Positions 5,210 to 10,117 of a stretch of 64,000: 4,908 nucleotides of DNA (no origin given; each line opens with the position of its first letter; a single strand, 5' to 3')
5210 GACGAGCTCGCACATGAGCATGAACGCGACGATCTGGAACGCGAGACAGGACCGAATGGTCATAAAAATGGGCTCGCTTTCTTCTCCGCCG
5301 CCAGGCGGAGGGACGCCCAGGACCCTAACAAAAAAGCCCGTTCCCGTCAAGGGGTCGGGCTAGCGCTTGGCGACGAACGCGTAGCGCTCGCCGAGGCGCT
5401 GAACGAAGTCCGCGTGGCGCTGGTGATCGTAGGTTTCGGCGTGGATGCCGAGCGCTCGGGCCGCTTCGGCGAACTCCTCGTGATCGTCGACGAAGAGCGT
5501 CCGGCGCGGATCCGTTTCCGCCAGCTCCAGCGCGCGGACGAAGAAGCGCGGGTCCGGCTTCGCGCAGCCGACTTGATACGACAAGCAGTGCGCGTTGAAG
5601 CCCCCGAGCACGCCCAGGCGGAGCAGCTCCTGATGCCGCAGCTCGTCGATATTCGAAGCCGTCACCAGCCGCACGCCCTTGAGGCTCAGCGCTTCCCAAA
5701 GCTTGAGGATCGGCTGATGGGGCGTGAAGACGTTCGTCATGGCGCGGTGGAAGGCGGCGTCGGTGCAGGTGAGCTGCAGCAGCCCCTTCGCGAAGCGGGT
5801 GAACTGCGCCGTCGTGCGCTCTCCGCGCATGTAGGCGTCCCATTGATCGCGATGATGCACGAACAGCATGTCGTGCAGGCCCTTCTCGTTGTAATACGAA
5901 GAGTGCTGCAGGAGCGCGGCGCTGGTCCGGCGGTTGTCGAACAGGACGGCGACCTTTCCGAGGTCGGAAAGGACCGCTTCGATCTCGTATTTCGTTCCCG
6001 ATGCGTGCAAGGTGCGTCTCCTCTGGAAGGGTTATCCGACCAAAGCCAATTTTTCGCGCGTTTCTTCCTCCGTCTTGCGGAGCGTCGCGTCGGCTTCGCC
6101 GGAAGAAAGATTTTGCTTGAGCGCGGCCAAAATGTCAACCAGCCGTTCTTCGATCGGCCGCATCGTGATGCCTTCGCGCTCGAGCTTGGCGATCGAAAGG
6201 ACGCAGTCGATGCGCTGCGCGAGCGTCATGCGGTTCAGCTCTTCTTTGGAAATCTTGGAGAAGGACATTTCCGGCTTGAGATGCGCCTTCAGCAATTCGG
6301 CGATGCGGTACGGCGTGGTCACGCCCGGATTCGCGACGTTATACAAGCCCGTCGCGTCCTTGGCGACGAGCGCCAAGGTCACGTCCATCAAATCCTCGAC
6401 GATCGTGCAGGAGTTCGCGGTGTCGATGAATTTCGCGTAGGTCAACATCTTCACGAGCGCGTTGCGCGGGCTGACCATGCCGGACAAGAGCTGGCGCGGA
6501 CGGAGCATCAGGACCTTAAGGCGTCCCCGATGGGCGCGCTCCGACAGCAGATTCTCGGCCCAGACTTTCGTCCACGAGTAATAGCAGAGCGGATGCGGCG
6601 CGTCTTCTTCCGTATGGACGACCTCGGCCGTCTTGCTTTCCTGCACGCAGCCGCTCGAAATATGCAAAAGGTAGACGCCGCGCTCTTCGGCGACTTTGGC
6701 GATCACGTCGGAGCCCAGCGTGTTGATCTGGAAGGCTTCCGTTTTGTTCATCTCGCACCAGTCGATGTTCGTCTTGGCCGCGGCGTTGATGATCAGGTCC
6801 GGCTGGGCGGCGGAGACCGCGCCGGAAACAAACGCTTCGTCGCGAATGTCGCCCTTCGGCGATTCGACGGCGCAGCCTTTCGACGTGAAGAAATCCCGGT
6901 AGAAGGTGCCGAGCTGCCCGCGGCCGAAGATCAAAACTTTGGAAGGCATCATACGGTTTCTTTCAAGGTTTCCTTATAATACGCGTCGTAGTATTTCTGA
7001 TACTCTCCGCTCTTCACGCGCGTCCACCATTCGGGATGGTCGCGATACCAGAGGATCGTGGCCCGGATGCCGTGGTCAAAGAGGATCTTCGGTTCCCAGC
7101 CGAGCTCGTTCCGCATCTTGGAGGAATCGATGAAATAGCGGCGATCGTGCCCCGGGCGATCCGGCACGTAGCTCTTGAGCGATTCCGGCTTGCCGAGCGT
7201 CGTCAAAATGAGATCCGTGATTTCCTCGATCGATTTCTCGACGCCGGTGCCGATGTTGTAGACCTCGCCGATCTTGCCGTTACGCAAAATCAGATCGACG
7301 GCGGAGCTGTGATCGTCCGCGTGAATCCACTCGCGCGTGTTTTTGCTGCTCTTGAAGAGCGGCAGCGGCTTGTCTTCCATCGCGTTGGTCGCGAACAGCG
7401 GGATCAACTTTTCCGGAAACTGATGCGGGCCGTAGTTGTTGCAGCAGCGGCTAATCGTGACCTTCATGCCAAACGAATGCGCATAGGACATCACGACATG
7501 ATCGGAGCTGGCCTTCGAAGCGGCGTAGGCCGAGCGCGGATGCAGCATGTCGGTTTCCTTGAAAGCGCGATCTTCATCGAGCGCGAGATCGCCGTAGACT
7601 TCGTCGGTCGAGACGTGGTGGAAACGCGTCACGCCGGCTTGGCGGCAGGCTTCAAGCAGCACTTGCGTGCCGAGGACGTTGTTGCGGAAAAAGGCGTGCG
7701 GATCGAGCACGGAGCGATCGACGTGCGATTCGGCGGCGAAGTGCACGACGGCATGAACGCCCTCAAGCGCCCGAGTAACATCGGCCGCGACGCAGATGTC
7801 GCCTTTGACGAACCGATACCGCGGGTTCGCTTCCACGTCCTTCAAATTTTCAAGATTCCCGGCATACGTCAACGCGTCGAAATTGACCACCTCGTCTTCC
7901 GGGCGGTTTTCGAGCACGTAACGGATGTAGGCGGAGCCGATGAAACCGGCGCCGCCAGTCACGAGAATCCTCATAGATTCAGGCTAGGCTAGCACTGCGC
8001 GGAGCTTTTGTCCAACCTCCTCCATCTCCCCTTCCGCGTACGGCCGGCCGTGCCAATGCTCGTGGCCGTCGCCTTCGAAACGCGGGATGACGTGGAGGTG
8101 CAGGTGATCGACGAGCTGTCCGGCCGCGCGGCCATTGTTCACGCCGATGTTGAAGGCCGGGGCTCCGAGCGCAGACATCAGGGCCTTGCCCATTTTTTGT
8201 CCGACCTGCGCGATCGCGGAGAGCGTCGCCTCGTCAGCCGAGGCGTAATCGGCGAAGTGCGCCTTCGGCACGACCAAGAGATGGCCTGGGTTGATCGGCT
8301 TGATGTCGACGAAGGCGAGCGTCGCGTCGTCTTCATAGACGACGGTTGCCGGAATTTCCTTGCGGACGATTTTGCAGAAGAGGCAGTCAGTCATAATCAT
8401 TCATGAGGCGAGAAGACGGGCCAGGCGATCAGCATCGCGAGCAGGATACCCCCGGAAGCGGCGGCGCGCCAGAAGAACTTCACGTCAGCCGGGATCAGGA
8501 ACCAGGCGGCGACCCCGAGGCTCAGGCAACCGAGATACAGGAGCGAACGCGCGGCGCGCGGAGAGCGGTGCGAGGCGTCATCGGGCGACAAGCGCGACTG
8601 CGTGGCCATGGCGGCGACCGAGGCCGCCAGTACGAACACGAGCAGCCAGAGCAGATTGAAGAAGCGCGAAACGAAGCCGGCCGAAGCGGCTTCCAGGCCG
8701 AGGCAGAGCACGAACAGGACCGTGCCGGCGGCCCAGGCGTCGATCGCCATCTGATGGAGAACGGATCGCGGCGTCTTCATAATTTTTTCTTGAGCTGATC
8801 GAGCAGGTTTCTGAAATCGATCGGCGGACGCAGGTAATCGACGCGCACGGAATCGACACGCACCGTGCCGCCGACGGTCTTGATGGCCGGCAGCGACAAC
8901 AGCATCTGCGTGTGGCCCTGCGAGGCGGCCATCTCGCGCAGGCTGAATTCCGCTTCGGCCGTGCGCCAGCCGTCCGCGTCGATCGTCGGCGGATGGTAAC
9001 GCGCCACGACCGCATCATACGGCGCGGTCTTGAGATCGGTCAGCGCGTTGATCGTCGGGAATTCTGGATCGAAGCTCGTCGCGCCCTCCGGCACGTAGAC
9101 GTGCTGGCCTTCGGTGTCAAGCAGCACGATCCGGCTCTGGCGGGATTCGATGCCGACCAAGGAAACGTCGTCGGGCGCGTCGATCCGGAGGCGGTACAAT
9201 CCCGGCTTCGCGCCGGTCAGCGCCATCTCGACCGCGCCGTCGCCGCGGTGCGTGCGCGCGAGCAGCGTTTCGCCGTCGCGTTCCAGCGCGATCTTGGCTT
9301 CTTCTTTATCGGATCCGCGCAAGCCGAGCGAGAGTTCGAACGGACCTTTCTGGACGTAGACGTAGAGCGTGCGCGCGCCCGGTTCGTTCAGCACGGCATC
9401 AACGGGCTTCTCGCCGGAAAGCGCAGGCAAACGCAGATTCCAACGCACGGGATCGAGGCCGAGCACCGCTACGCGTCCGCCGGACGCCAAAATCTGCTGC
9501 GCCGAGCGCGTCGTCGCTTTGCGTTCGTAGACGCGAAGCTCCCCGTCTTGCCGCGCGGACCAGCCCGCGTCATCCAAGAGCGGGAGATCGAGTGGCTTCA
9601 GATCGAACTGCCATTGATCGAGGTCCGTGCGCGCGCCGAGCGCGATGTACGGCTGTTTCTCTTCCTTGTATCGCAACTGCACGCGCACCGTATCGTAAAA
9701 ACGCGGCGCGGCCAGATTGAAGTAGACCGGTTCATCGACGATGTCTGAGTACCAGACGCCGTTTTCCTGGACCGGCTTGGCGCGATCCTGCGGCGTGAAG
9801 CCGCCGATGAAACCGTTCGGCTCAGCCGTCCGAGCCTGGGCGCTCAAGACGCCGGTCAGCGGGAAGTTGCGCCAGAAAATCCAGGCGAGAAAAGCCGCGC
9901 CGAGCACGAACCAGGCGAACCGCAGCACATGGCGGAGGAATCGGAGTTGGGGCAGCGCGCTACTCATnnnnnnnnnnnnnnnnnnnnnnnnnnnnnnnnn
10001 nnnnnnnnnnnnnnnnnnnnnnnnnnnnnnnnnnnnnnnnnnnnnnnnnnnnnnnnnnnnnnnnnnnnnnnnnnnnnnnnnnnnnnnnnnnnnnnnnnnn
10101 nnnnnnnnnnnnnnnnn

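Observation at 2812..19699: Lipid-linked glycosylation toolkit next to the Ser/Thr-rich surface protein: UDP-xylose-synthase-like enzyme, polyprenyl-P GT2, DUF2304, GT2, two GT4s and one or two GT-C transferases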

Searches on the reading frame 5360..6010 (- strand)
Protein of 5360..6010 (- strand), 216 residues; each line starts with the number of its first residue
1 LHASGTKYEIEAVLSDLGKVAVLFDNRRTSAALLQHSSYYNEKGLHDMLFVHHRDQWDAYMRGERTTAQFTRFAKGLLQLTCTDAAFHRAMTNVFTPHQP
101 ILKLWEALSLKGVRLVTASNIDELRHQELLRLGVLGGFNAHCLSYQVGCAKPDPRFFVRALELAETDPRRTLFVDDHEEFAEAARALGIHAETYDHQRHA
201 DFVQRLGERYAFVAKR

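Call 3: search_protein_families(library=pfam, proteins=[window:5360-6010:-], max_evalue=0.01)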
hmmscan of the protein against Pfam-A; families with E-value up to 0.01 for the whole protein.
window:5360-6010:- (216 aa): 3 families
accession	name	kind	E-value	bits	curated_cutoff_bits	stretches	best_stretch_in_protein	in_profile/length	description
PF00702.32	Hydrolase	-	1.1e-09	39.4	26.4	1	97-188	99-191/191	haloacid dehalogenase-like hydrolase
PF13419.12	HAD_2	-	2.2e-06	28.4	23.8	1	89-190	71-174/178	Haloacid dehalogenase-like hydrolase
PF13242.12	Hydrolase_like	-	0.0037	17.6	22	1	149-191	2-45/75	HAD-hyrolase-like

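Call 79: search_protein_families(library=ncbifam, proteins=[window:5360-6010:-], max_evalue=0.00001)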
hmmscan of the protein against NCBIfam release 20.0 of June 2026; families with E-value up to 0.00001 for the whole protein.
window:5360-6010:- (216 aa): 8 families
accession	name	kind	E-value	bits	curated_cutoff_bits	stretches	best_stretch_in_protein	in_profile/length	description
TIGR02252.1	DREG-2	subfamily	8.4e-12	45.3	155.2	1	94-191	103-201/203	HAD hydrolase, REG-2-like, family IA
TIGR01509.1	HAD-SF-IA-v3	subfamily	8e-10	39.1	29.4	1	101-191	70-151/154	HAD-IA family hydrolase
NF006991.0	PRK09456.1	equivalog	3.7e-09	36.5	295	1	16-192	6-182/199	glucose-1-phosphatase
TIGR02247.1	HAD-1A3-hyp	subfamily_domain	6.5e-09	35.8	125.4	1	10-198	2-199/211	epoxide hydrolase N-terminal domain-like phosphatase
NF006976.0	PRK09449.1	equivalog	3e-08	33.5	183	1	66-179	59-179/225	pyrimidine 5'-nucleotidase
TIGR02254.1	YjjG_YfnB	equivalog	1.8e-07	30.9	159.9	1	52-200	45-202/223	YjjG family noncanonical pyrimidine nucleotidase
TIGR02253.1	CTE7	subfamily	6.5e-07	29.3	169.75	1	94-189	92-189/221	TIGR02253 family HAD-type hydrolase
TIGR01993.1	Pyr-5-nucltdase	equivalog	9.2e-07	28.8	142.9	1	120-190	105-179/183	pyrimidine 5'-nucleotidase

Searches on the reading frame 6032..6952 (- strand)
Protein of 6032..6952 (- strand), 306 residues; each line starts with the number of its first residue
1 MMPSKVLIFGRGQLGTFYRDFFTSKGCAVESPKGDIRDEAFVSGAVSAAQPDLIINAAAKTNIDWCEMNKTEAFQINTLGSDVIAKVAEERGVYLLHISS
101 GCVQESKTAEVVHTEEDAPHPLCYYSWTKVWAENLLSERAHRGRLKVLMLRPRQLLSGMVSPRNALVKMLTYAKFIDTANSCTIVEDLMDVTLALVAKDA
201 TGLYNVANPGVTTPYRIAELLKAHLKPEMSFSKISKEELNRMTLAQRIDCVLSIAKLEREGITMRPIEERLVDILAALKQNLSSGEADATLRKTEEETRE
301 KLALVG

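Call 3: search_protein_families(library=pfam, proteins=[window:6032-6952:-], max_evalue=0.01)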
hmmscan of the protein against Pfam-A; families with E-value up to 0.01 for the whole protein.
window:6032-6952:- (306 aa): 5 families
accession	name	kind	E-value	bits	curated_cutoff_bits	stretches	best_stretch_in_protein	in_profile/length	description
PF04321.23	RmlD_sub_bind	-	3.1e-31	108.9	27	1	5-278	2-285/287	RmlD substrate binding domain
PF01370.27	Epimerase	-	4.3e-15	56.2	20.9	1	33-159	47-176/240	NAD dependent epimerase/dehydratase family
PF07993.18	NAD_binding_4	-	2.9e-08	33.6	20.1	1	48-157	86-209/258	Male sterility protein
PF02719.21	Polysacc_synt_2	-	5.6e-08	32.8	20.2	1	34-94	61-121/293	Polysaccharide biosynthesis protein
PF16363.11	GDP_Man_Dehyd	-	2.3e-06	27.7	27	1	31-148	56-176/332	GDP-mannose 4,6 dehydratase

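Call 79: search_protein_families(library=ncbifam, proteins=[window:6032-6952:-], max_evalue=0.00001)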
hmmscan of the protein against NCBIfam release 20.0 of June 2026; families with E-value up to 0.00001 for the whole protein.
window:6032-6952:- (306 aa): 4 families
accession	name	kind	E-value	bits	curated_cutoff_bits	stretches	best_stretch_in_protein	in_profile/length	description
TIGR01214.1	rmlD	equivalog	9.1e-30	103.7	224.05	1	5-276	1-283/285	dTDP-4-dehydrorhamnose reductase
NF007440.0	PRK09987.1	equivalog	1.1e-14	54.4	308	1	34-158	38-157/299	dTDP-4-dehydrorhamnose reductase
TIGR01181.1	dTDP_gluc_dehyt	equivalog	5.5e-09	35.5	365.1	1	33-148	56-174/321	dTDP-glucose 4,6-dehydratase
TIGR01179.1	galE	equivalog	5.4e-07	28.8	262.3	1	33-151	53-172/332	UDP-glucose 4-epimerase GalE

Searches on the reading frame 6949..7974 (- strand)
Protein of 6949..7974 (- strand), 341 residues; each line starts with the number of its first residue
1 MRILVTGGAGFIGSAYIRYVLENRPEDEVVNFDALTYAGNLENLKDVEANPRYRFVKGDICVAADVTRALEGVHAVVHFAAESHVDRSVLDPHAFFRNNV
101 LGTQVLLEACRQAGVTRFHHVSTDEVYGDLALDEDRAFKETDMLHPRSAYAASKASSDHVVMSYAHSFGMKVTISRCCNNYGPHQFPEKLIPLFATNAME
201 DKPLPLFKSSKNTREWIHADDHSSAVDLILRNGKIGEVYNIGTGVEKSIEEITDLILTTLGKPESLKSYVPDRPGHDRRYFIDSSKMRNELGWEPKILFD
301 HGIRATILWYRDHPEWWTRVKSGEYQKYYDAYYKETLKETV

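Call 3: search_protein_families(library=pfam, proteins=[window:6949-7974:-], max_evalue=0.01)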
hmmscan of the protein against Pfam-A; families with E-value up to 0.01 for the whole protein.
window:6949-7974:- (341 aa): 7 families
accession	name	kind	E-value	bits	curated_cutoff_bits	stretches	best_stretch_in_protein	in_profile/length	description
PF16363.11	GDP_Man_Dehyd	-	3.5e-78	263.8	27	1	4-305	1-331/332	GDP-mannose 4,6 dehydratase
PF01370.27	Epimerase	-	1e-66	225.2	20.9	1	3-242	1-240/240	NAD dependent epimerase/dehydratase family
PF01073.25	3Beta_HSD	-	9e-23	81.1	22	1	4-164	1-160/280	3-beta hydroxysteroid dehydrogenase/isomerase family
PF02719.21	Polysacc_synt_2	-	5.5e-20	72.2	20.2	1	3-261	1-248/293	Polysaccharide biosynthesis protein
PF04321.23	RmlD_sub_bind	-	4.8e-15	55.8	27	1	1-166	1-141/287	RmlD substrate binding domain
PF07993.18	NAD_binding_4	-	3.9e-14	52.9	20.1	1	5-177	1-204/258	Male sterility protein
PF13460.12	NAD_binding_10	-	4.2e-12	46.8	27.2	1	7-160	1-131/184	NAD(P)H-binding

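Call 79: search_protein_families(library=ncbifam, proteins=[window:6949-7974:-], max_evalue=0.00001)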
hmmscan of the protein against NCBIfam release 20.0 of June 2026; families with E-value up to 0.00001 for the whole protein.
window:6949-7974:- (341 aa): 26 families (the best 25 are shown)
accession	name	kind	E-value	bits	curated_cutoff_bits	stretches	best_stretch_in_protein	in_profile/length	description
TIGR01181.1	dTDP_gluc_dehyt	equivalog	3.8e-131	436.9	365.1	1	2-319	1-320/321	dTDP-glucose 4,6-dehydratase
NF007490.0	PRK10084.1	subfamily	1.9e-104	349.6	649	1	1-334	1-358/361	dTDP-glucose 4,6-dehydratase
NF007582.0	PRK10217.1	equivalog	2.8e-93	312.9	698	1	2-326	3-347/355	dTDP-glucose 4,6-dehydratase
TIGR04180.1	EDH_00030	hypoth_equivalog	9.1e-43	146.4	475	1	3-296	1-295/297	NAD-dependent 4,6-dehydratase LegB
TIGR01179.1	galE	equivalog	2.1e-41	141.8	262.3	1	2-313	1-328/332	UDP-glucose 4-epimerase GalE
TIGR02622.1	CDP_4_6_dhtase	equivalog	9.6e-28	97.3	278.45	1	2-312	6-332/352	CDP-glucose 4,6-dehydratase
NF007956.0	PRK10675.1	subfamily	1.5e-27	96.7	394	1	1-316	1-335/338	UDP-glucose 4-epimerase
TIGR02197.1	heptose_epim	equivalog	1.8e-27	96.3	274.6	1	3-310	1-313/316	ADP-glyceromanno-heptose 6-epimerase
NF011728.1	PRK15181.1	equivalog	3.3e-22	78.9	760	1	2-313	17-340/348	Vi polysaccharide biosynthesis UDP-N-acetylglucosaminuronic acid C-4 epimerase TviC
TIGR03466.1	HpnA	hypoth_equivalog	1.5e-20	73.3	367.65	1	1-243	1-230/327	hopanoid-associated sugar epimerase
TIGR03589.1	PseB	equivalog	8.2e-20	71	407.75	1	3-239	7-224/324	UDP-N-acetylglucosamine 4,6-dehydratase (inverting)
NF042422.1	oxyalk_red_OleD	equivalog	1.9e-18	66.9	580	1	1-267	1-257/329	2-alkyl-3-oxoalkanoate reductase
NF008872.0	PRK11908.1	equivalog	1.7e-17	63.5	294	1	2-260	3-271/349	bifunctional UDP-4-keto-pentose/UDP-xylose synthase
NF047922.1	GDPFucSynFcl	equivalog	3.7e-17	62.7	500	1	2-313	4-304/308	GDP-L-fucose synthase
NF052578.1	StrlDmthSdmBMthl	equivalog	1.4e-16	61.1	600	1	1-263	1-248/328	sterol demethylase protein SdmB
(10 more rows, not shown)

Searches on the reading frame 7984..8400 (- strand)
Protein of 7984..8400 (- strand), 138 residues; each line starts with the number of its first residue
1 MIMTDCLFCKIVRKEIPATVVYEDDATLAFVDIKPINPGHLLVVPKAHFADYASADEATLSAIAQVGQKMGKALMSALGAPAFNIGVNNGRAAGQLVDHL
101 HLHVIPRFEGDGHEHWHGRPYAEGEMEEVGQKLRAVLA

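Call 3: search_protein_families(library=pfam, proteins=[window:7984-8400:-], max_evalue=0.01)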
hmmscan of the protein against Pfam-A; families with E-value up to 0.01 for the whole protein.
window:7984-8400:- (138 aa): 2 families
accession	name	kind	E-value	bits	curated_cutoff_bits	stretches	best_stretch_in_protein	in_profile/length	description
PF01230.28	HIT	-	2.2e-29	102.4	21.5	1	13-109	1-97/98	HIT domain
PF11969.13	DcpS_C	-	1.6e-18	67.7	24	1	6-112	2-108/114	Scavenger mRNA decapping enzyme C-term binding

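Call 79: search_protein_families(library=ncbifam, proteins=[window:7984-8400:-], max_evalue=0.00001)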
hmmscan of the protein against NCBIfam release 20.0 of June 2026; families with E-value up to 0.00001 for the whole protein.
window:7984-8400:- (138 aa): 3 families
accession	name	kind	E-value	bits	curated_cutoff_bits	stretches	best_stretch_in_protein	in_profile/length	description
NF045834.1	M_plasma_HinT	exception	6.3e-30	104.1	130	1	7-106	1-100/102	histidine triad protein HinT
NF007965.0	PRK10687.1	equivalog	2.1e-16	60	206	1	5-105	4-105/119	purine nucleoside phosphoramidase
NF052622.1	ATPAdlTfActino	equivalog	3.9e-15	55.8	290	1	20-112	54-147/176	ATP adenylyltransferase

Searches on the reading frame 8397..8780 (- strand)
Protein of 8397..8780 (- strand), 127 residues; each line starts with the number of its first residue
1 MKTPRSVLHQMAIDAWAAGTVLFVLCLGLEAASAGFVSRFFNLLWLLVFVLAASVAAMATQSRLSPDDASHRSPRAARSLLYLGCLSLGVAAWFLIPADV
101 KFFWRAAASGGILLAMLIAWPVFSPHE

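Call 3: search_protein_families(library=pfam, proteins=[window:8397-8780:-], max_evalue=0.01)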
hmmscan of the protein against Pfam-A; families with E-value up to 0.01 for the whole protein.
window:8397-8780:- (127 aa): 0 families

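Call 9: search_protein_families(library=ncbifam, proteins=[window:8397-8780:-], max_evalue=0.01)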
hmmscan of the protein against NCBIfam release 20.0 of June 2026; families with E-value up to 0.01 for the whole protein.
window:8397-8780:- (127 aa): 0 families

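Call 57: search_protein_families(library=pfam, proteins=[window:8397-8780:-], max_evalue=10)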
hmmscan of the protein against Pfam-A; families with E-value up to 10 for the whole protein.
window:8397-8780:- (127 aa): 0 families

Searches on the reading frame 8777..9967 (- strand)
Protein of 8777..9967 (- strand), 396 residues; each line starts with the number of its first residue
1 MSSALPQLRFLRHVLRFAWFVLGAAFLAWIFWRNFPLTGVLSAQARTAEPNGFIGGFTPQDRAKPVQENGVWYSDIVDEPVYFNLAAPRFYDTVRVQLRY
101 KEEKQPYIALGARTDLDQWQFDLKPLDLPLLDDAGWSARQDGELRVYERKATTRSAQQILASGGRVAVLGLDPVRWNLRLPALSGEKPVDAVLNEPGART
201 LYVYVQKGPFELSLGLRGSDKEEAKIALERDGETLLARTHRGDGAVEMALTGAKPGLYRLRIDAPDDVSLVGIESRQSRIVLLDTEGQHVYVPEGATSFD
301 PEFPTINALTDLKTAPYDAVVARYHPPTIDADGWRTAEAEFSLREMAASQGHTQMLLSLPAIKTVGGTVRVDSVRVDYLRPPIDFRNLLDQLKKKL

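Call 3: search_protein_families(library=pfam, proteins=[window:8777-9967:-], max_evalue=0.01)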
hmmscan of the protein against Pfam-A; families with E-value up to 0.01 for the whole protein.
window:8777-9967:- (396 aa): 0 families

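Call 9: search_protein_families(library=ncbifam, proteins=[window:8777-9967:-], max_evalue=0.01)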
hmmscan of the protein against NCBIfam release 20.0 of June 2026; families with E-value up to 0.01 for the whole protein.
window:8777-9967:- (396 aa): 0 families

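Call 57: search_protein_families(library=pfam, proteins=[window:8777-9967:-], max_evalue=10)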
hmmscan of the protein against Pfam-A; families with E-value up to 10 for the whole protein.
window:8777-9967:- (396 aa): 0 families

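Call 81: search_solved_structures(query=window:8777-9967:-, max_evalue=10)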
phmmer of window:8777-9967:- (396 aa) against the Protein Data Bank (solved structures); distinct sequences matched with E-value up to 10: 0.
